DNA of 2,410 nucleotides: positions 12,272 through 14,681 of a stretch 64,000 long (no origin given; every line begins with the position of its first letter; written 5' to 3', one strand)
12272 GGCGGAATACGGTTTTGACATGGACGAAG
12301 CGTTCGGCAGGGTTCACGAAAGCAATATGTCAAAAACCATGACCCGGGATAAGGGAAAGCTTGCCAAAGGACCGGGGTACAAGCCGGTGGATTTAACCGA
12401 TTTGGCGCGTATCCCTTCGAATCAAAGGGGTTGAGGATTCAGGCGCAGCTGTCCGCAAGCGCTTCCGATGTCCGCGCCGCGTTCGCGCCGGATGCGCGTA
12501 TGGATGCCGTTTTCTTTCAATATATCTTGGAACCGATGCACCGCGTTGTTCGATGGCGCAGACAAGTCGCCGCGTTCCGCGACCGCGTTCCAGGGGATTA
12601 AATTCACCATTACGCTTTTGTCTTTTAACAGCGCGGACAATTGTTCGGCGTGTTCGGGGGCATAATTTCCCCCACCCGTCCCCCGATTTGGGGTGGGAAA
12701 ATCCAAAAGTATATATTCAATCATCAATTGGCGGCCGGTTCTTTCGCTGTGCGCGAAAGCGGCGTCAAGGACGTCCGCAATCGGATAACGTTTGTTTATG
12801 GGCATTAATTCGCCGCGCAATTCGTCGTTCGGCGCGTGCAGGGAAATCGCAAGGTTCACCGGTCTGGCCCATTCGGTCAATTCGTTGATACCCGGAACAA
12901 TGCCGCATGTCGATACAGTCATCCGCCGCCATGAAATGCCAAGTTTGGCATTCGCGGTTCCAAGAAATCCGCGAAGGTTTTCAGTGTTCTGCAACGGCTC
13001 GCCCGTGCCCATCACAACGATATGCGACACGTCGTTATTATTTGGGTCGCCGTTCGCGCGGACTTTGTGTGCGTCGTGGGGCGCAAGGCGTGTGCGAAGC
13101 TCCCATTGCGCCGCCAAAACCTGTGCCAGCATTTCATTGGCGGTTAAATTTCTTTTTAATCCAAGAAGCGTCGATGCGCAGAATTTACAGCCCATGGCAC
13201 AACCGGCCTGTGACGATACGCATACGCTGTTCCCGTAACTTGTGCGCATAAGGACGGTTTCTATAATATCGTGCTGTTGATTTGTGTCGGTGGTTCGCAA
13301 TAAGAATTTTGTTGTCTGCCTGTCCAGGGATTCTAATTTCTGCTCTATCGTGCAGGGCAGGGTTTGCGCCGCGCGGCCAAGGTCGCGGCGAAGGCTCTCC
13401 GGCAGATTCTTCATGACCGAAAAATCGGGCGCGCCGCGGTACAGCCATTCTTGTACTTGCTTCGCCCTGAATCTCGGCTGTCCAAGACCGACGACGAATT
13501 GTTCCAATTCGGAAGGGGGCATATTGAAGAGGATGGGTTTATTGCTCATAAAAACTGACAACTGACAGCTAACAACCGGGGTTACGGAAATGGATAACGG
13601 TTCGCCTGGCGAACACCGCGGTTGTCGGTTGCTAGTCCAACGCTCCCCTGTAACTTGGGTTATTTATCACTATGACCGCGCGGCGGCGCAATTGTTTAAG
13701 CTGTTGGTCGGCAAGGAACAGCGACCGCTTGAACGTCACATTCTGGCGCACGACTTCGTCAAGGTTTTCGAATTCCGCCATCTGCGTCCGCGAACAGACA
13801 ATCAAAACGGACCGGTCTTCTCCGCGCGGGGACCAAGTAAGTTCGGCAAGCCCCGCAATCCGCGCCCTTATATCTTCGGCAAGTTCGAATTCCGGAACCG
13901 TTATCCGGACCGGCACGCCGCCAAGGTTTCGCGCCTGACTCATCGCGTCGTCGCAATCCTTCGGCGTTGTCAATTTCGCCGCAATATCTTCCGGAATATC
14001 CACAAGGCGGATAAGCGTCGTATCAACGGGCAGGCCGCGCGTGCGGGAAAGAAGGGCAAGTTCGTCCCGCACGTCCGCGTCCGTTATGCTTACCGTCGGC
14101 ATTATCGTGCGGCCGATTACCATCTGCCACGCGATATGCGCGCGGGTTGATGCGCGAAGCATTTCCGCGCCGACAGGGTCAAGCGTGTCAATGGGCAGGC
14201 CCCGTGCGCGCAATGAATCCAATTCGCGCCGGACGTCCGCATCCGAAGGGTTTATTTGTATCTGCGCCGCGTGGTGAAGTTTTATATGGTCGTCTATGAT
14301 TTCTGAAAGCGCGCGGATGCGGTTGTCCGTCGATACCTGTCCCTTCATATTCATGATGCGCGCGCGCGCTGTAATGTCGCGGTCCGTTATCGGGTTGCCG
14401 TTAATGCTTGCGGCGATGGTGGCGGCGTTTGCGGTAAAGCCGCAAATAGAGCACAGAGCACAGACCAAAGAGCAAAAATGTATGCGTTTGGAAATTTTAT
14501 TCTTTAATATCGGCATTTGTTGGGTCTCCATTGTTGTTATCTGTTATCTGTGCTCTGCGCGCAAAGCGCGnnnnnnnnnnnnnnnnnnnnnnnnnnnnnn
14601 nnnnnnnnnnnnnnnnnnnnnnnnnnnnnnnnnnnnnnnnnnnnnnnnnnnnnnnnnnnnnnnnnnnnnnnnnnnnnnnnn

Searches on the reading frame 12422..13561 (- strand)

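Call 25: search_protein_families(library=pfam, proteins=[window:12422-13561:-], max_evalue=0.001)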
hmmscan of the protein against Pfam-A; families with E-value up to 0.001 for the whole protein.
window:12422-13561:- (379 aa): 2 families
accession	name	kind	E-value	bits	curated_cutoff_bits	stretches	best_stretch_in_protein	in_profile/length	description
PF21016.3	RlmN_N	-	2.5e-12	46.8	24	1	11-65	3-58/60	Ribosomal RNA large subunit methyltransferase N-terminal domain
PF04055.27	Radical_SAM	-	6.1e-10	39.9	29.5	1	179-268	46-133/166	Radical SAM superfamily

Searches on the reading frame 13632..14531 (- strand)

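Call 25: search_protein_families(library=pfam, proteins=[window:13632-14531:-], max_evalue=0.001)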
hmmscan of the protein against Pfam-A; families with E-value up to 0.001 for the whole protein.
window:13632-14531:- (299 aa): 0 families

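Call 53: search_protein_families(library=ncbifam, proteins=[window:13632-14531:-], max_evalue=0.1)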
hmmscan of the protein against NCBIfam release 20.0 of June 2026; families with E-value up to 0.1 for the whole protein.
window:13632-14531:- (299 aa): 2 families
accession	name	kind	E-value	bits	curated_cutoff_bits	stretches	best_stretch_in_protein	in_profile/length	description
TIGR02925.1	cis_trans_EpsD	equivalog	0.0076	15.9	108.9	1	25-108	14-98/232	EpsD family peptidyl-prolyl cis-trans isomerase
NF045560.1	aroma_sacti_dom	domain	0.06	13.6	30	0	103-125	2-24/52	aroma-sacti cluster domain-containing protein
